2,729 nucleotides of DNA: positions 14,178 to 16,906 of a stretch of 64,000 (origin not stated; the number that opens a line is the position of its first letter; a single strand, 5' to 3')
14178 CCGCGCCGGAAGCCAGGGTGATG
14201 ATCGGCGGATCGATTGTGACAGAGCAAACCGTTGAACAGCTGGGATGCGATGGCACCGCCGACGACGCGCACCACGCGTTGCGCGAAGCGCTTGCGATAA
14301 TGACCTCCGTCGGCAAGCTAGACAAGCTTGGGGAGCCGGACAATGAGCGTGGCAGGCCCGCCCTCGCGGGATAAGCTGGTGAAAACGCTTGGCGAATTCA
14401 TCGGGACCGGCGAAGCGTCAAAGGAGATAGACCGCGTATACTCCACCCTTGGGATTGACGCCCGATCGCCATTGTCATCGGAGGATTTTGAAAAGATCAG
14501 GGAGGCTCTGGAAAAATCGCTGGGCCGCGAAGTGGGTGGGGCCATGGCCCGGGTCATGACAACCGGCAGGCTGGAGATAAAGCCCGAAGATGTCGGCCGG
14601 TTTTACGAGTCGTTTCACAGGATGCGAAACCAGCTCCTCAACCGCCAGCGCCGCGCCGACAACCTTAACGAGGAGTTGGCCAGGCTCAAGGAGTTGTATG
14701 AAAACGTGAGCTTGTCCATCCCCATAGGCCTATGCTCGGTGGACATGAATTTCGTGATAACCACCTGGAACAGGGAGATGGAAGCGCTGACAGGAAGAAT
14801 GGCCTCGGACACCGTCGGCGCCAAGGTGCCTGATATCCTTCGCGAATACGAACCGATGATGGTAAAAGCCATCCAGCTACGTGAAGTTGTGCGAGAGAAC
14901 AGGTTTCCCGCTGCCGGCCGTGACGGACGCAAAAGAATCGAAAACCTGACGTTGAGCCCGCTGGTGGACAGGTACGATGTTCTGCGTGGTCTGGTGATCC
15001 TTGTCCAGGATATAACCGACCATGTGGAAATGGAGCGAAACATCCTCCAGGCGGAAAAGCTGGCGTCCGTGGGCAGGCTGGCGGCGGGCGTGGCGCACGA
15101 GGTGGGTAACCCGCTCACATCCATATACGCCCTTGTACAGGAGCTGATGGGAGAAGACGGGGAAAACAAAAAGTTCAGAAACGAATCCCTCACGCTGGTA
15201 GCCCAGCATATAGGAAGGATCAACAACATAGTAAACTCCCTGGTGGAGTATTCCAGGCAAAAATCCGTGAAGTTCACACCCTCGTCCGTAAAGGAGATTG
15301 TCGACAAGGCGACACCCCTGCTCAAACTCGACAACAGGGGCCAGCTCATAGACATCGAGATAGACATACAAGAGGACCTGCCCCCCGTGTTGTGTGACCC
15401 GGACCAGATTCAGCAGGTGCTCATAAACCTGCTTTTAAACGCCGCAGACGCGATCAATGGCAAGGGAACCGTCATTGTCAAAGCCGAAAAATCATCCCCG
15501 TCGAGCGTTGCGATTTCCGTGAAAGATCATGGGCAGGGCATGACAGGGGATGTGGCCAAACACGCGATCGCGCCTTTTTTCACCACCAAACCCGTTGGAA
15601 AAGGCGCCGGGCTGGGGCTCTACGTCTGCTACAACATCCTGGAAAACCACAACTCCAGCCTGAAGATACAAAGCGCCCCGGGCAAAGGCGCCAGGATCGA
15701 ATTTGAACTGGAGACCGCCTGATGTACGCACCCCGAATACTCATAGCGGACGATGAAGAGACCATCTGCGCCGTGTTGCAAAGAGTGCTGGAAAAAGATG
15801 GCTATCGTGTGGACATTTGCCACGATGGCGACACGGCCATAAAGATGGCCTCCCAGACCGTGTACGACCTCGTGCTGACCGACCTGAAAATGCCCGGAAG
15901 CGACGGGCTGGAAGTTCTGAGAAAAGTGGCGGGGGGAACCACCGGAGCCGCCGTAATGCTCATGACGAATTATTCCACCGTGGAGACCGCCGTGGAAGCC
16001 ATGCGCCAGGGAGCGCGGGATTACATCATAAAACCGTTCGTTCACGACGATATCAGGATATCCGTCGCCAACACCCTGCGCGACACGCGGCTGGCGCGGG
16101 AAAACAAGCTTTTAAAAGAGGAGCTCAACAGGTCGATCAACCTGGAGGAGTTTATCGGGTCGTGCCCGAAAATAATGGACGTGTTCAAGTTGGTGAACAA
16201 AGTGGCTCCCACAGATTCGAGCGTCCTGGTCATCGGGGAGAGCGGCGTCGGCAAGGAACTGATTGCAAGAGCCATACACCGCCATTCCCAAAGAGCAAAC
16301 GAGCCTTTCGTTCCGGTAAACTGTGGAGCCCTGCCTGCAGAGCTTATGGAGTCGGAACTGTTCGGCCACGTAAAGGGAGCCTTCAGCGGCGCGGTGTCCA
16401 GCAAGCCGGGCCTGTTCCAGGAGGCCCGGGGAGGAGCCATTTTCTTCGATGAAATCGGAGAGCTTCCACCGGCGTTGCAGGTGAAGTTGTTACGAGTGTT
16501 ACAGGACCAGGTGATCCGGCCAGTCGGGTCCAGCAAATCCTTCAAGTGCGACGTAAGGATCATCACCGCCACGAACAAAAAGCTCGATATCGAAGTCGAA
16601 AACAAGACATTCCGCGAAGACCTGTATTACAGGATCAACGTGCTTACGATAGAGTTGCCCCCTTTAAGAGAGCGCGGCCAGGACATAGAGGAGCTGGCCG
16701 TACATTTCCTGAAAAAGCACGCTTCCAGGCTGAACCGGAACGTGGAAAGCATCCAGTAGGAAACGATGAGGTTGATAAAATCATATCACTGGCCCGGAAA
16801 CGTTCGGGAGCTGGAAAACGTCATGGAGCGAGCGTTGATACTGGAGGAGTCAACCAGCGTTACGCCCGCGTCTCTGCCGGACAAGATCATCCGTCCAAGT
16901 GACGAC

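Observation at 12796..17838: MtdA-like dehydrogenase, standalone corrinoid protein, PAS kinase, sigma-54 regulator and pteridine-reductase-like SDR in one co-directional block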

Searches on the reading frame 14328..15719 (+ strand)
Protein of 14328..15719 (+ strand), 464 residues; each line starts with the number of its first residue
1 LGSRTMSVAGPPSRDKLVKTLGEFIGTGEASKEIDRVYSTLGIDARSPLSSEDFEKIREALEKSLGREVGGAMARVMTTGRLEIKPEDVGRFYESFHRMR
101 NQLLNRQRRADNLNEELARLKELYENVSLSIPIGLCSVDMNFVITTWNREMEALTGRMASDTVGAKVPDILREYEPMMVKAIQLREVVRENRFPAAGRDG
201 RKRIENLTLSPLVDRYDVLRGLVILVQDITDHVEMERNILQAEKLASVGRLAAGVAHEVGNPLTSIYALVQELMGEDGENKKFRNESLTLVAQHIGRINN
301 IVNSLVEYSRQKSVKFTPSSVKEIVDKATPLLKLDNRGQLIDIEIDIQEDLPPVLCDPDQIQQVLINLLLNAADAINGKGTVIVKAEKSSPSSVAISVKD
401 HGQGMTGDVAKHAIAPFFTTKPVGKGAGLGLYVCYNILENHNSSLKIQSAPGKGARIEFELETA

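Call 3: search_protein_families(library=pfam, proteins=[window:14328-15719:+], max_evalue=0.01)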
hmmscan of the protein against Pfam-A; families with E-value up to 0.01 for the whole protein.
window:14328-15719:+ (464 aa): 7 families
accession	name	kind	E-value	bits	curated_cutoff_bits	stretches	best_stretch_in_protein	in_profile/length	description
PF02518.31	HATPase_c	-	7.1e-21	75.2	26.4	1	357-462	2-108/111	Histidine kinase-, DNA gyrase B-, and HSP90-like ATPase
PF00512.31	HisKA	-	6e-10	39.5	26.9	1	249-311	3-63/66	His Kinase A (phospho-acceptor) domain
PF08448.16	PAS_4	-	2.3e-08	34.7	23.1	1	130-232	3-108/110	PAS fold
PF00989.32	PAS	-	3.1e-07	30.8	22.6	1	124-229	7-113/113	PAS fold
PF13596.12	PAS_10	-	3.3e-05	24.9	22.1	1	127-230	4-106/106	PAS domain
PF13426.13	PAS_9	-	0.00018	22.1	27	1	134-231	3-103/103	PAS domain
PF14501.12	HATPase_c_5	-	0.0051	17.1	22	0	361-450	6-91/102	GHKL domain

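Call 6: search_protein_families(library=ncbifam, proteins=[window:14328-15719:+], max_evalue=0.001)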
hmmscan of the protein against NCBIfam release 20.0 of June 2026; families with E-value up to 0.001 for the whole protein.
window:14328-15719:+ (464 aa): 78 families (the best 25 are shown)
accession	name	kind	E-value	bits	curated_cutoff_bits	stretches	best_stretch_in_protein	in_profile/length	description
NF008468.0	PRK11360.1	equivalog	7.2e-75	252.6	646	1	111-462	257-607/616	two-component system sensor histidine kinase AtoS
NF007688.0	PRK10364.1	equivalog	7.2e-50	170.1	479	1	232-461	224-449/460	two-component system sensor histidine kinase ZraS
NF052574.1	HisKinEspCMyxo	equivalog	5.9e-43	147.1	1200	1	148-456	314-630/785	serine histidine kinase EspC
NF010411.0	PRK13837.1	equivalog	3.5e-41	141.1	647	1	217-461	419-673/828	two-component system VirA-like sensor kinase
NF038348.1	T2SS_HK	subfamily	1.5e-39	135.9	450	2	283-458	393-568/574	histidine kinase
NF052573.1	HisKinEspAMyxo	equivalog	8.4e-38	129.9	1400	1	116-461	252-609/755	serine histidine kinase EspA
NF053867.1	SprKinKinDBac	equivalog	3.5e-36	124.7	775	1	231-461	269-495/500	sporulation kinase KinD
NF046020.1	HisKinCckABruc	equivalog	8.5e-36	123.1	1000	1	202-456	432-700/868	cell cycle histidine kinase CckA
NF046026.1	HisKinCckACaul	equivalog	1.5e-35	122.5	1000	1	221-457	275-526/678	cell cycle histidine kinase CckA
NF047466.1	hybrid_RR_LvrB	exception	8.8e-35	120.6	500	1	227-460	131-373/377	hybrid histidine kinase/response regulator LvrB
NF046044.1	PnpS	equivalog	1.1e-34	120.1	400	1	94-461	27-389/390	two-component system histidine kinase PnpS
NF047497.1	HK_LIC_12097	equivalog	1e-32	113.3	500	1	219-453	121-357/367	LIC_12097 family sensor histidine kinase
NF010076.0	PRK13557.1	subfamily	1.6e-30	106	631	1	198-459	113-390/540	histidine kinase famiy protein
NF047794.1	HisKinPtgB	equivalog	1.3e-28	99.7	1000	1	193-454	383-646/656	two-component system sensor histidine kinase PgtB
TIGR02916.1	PEP_his_kin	equivalog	6.2e-28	97.8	300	1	231-458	458-675/679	XrtA/PEP-CTERM system histidine kinase PrsK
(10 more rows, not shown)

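Call 40: predict_structure(protein=window:14343-15719:+)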
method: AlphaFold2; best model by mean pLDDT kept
length: 459 residues; sequences in the alignment: 1
mean_pLDDT: 41.3   pTM: 0.26
mean pLDDT of the five models: 41.3, 40.6, 36.5, 35.9, 34.5
residues with pLDDT >= 90: 0; 70-90: 22; 50-70: 42; < 50: 395
segments of 3 or more residues with pLDDT < 50: 1-4, 71-459
pLDDT, mean of each block of 10 residues (from residue 1): 53 59 61 75 68 66 54 40 33 33 36 37 30 35 39 39 41 41 38 37 35 37 39 38 38 43 41 40 40 44 43 43 37 33 37 40 39 38 38 38 30 28 32 37 37 37
secondary structure, 60 per line:
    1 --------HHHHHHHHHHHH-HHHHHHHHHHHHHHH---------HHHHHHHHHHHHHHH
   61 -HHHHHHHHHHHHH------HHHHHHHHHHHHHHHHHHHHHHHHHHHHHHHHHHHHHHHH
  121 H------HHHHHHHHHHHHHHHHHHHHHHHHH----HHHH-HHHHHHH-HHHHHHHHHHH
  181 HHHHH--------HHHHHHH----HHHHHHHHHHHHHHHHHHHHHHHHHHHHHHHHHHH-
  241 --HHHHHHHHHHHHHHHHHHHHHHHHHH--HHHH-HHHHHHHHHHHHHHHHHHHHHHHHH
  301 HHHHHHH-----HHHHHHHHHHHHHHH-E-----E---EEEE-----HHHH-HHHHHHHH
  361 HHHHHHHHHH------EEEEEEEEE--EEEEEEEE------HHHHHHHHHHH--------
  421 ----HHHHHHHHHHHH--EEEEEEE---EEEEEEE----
elements in order: H9-20 H22-36 H46-60 H62-74 H81-121 H128-152 H157-160 H162-168 H170-185 H194-200 H205-239 H243-268 H271-274 H276-307 H313-327 E339-342 H348-351 H353-370 E377-385 E388-395 H402-412 H425-436 E439-445 E449-455

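Call 68: search_solved_structures(query=window:14343-15719:+, max_evalue=1e-10)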
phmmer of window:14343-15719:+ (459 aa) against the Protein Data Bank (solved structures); distinct sequences matched with E-value up to 1e-10: 22.
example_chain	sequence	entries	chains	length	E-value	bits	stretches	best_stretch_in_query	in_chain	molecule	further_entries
9jfj_A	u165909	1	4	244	1.8e-34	122.8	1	234-452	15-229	Sensor histidine kinase ZraS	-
3a0r_A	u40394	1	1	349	1.1e-32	117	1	115-438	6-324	Sensor protein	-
5idj_A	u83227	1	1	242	6.9e-25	91.3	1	235-453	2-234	Histidine kinase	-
8vc9_A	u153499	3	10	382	5e-24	88.4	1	219-452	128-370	Leptospira virulence regulator B (LvrB) | histidine kinase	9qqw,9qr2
8a7f_A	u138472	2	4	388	9e-23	84.3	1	140-457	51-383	Putative Sensory box protein,Sensor protein FixL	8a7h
8a3u_A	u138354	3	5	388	2e-22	83.2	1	142-457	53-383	Putative Sensory box protein,Sensor protein FixL | Putative Sensory box protein,Putative Sensory box protein,Sensor protein FixL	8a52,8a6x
3d36_A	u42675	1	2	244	1.6e-21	80.2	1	234-456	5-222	Sporulation kinase B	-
4gcz_A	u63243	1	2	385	9.8e-20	74.3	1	220-457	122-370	Blue-light photoreceptor, Sensor protein fixL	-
9p6i_A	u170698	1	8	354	2.6e-18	69.6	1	215-451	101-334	histidine kinase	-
8u4x_A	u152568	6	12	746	4.5e-17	65.5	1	241-456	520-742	histidine kinase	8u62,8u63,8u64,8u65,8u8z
5idm_A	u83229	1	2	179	1.3e-14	57.4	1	337-453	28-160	Cell cycle histidine kinase CckA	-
5uht_A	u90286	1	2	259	4.2e-13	52.5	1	221-452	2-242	Sensor histidine kinase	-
6paj_A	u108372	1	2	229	6.4e-13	51.9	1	247-452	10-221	Sensor protein SrrB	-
3dge_A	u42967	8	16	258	7.6e-13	51.6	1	222-452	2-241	Sensor protein | Histidine kinase | Sensor histidine kinase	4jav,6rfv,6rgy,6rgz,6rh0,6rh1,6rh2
9qjg_A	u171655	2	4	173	7.6e-13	51.6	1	332-452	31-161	histidine kinase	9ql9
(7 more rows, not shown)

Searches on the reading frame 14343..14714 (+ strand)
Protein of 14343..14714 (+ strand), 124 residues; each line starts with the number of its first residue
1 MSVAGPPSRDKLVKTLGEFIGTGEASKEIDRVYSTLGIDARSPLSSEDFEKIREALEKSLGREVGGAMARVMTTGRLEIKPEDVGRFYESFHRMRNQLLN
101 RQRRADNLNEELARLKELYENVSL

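Call 34: find_homologous_proteins(query=A2, max_evalue=0.001)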
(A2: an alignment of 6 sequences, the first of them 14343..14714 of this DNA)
Query A2 (6 sequences) (124 aa, profile of the alignment): 1 proteins with E <= 0.001 among 2411 candidates.
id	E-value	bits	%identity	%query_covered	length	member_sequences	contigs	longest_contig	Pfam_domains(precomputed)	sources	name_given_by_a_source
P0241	8.5e-51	189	63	99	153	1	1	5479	-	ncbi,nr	ncbi:MAG TPA: hypothetical protein ENI77_11025, partial [Nitrospirae bacterium]|nr:hypothetical prot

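Call 42: search_protein_representatives(protein=window:14343-14714:+)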
Query: 124 residues. Proteins with E-value up to 0.001 (for the whole library): 2; up to 1e-10: 1; up to 1e-30: 0. The best 2 are listed.
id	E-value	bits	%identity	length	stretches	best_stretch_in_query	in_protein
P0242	1.1e-26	109.7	53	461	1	10-123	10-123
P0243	2.1e-04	38.0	38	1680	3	38-66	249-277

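Call 59: find_related_loci(query=A2, collection=metagenome_contigs, flank=10000)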
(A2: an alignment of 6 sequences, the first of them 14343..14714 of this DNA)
Query A2 (124 aa) in metagenome_contigs; peptide patterns used: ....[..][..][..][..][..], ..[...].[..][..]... (x = any residue, [..] = any of these).
600 stretches matched a pattern (row limit reached: there are more); 8 encode a relative of the query (tblastn E <= 1e-3); 8 distinct loci.
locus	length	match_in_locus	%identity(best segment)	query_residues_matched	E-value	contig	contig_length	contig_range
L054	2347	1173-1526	58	7-124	1e-41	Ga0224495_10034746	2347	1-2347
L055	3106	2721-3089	58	1-123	1e-40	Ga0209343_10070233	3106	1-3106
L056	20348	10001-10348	55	8-123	5e-39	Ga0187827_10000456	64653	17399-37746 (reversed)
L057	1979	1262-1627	54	1-122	2e-38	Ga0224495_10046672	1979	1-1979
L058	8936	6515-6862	53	8-123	8e-38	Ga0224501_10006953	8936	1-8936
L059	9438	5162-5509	53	8-123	8e-38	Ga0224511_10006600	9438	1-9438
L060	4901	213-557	54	8-122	2e-37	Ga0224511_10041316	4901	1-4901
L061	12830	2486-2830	53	8-122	1e-36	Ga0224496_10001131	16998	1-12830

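Call 62: search_protein_families(library=pfam, alignment_id=A2, max_evalue=5)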
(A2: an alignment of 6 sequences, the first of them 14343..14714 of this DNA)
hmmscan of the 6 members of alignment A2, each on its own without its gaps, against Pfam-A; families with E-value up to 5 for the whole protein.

A. member 1, window:14343-14714:+ (124 aa): 3 families
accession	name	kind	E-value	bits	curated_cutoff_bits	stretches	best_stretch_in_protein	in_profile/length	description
PF22615.1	IPMS_D2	-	0.06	14.1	27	1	69-97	27-55/66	Alpha-isopropylmalate synthase, post-catalytic domain-like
PF10392.15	COG5_N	-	0.1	13.2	31.2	1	83-117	80-114/132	Conserved oligomeric Golgi complex subunit 5, N-terminal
PF09851.14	SHOCT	-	3.6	7.9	27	0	110-121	1-12/28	Short C-terminal domain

B. families by the number of members that match (of 6 scanned): 11 families
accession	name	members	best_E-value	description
PF10392.15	COG5_N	4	0.041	Conserved oligomeric Golgi complex subunit 5, N-terminal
PF05377.16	FlaC_arch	2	0.015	Flagella accessory protein C (FlaC)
PF22615.1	IPMS_D2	2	0.06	Alpha-isopropylmalate synthase, post-catalytic domain-like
PF03980.19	Nnf1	1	0.0093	Nnf1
PF09171.15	AGOG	1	0.011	N-glycosylase/DNA lyase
PF22255.2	Gp44-like_2nd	1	0.068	Baseplate hub protein gp44-like, second domain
PF13499.12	EF-hand_7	1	0.082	EF-hand domain pair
PF19962.4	EAD9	1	0.091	Effector-associated domain 9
PF10158.14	LOH1CR12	1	0.11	Tumour suppressor protein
PF14775.11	NYD-SP28_assoc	1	0.38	Sperm tail C-terminal domain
PF09851.14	SHOCT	1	3.6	Short C-terminal domain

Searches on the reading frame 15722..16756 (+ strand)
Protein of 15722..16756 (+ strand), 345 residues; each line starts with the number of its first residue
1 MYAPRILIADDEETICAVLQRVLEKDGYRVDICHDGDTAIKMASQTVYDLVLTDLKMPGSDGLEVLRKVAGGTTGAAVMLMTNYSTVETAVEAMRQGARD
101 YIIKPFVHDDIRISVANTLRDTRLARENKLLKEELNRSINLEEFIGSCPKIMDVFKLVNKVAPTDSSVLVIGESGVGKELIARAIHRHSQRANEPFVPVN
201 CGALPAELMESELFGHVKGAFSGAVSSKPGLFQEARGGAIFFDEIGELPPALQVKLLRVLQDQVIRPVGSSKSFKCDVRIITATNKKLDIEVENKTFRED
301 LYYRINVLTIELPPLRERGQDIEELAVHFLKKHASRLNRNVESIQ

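Call 3: search_protein_families(library=pfam, proteins=[window:15722-16756:+], max_evalue=0.01)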
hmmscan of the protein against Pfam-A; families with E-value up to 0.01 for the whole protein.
window:15722-16756:+ (345 aa): 9 families
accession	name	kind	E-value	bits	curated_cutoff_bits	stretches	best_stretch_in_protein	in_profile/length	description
PF00158.32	Sigma54_activat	-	6.7e-69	231.3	20.2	1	145-311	2-168/168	Sigma-54 interaction domain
PF00072.30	Response_reg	-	1.5e-26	93.1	30.2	1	6-113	1-108/111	Response regulator receiver domain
PF14532.12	Sigma54_activ_2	-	3.8e-21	76.2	25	1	145-315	1-138/138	Sigma-54 interaction domain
PF07728.20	AAA_5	-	8.9e-09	35.9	22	1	168-287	2-124/139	AAA domain (dynein-related subfamily)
PF00004.35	AAA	-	1.2e-05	26.2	21.2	1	168-290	1-114/131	ATPase family associated with various cellular activities (AAA)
PF07724.20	AAA_2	-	0.00011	22.8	27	1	166-286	4-125/166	AAA domain (Cdc48 subfamily)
PF13191.12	AAA_16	-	0.00018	22.5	32.6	1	155-264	13-124/167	AAA ATPase domain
PF25601.1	AAA_lid_14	-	0.00058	20.1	27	1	316-344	1-29/87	AAA+ ATPase lid domain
PF01078.27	Mg_chelatase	-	0.00088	19.2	20.3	0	223-286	93-158/207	Magnesium chelatase, subunit ChlI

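Call 6: search_protein_families(library=ncbifam, proteins=[window:15722-16756:+], max_evalue=0.001)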
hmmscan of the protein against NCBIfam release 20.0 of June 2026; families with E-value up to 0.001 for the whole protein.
window:15722-16756:+ (345 aa): 120 families (the best 25 are shown)
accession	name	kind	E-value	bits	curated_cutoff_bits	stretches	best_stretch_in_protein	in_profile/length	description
NF008469.0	PRK11361.1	equivalog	1.7e-113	379.7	714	1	4-344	5-345/461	acetoacetate metabolism transcriptional regulator AtoC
TIGR01818.1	ntrC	equivalog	5.4e-104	348.6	558.6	1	6-340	1-332/463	nitrogen regulation protein NR(I)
NF041946.1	LuxO_transreg_Vib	equivalog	1e-93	314.7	800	1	10-335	3-326/463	quorum-sensing sigma-54 dependent transcriptional regulator LuxO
NF007689.0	PRK10365.1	equivalog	5.2e-93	312.2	760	1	6-342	8-339/441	sigma-54-dependent response regulator transcription factor ZraR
NF011695.0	PRK15115.1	equivalog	6.7e-90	302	763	1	5-342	8-335/445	two-component system response regulator GlrR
TIGR02915.1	PEP_resp_reg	equivalog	1.2e-89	301.3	502.6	1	6-343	1-340/445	PEP-CTERM-box response regulator transcription factor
NF008176.1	PRK10923.1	equivalog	1.1e-87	294.5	620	1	5-338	5-334/469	nitrogen regulation protein NR(I)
NF051870.1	NAssimRespRegNtrX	equivalog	9.2e-87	291.8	600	1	5-336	3-329/452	nitrogen assimilation response regulator NtrX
TIGR01817.1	nifA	equivalog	1.5e-86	291.3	528.85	1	125-342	179-396/534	nif-specific transcriptional activator NifA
NF049963.1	RespRegFlgRCampy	domain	3.4e-82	276.6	750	1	35-335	33-327/429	fla regulon two-component system response regulator FlgR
NF038308.1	RNA_repair_RtcR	equivalog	8.3e-82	275.7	650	1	86-341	122-383/530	RNA repair transcriptional activator RtcR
NF003451.0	PRK05022.1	equivalog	3.2e-81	273.6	476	1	119-338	165-386/512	nitric oxide reductase transcriptional regulator NorR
NF041552.1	TF_PrdR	equivalog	4.2e-79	266.4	795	1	129-344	252-469/577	sigma-54 dependent transcriptional regulator PrdR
NF050807.1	TransRegFlbDCaul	equivalog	1.1e-74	251.9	750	1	21-335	18-311/454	sigma-54-dependent transcriptional regulator FlbD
NF011958.0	PRK15429.1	equivalog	1.4e-69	235.5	830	1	122-344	358-581/692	formate hydrogenlyase transcriptional activator FlhA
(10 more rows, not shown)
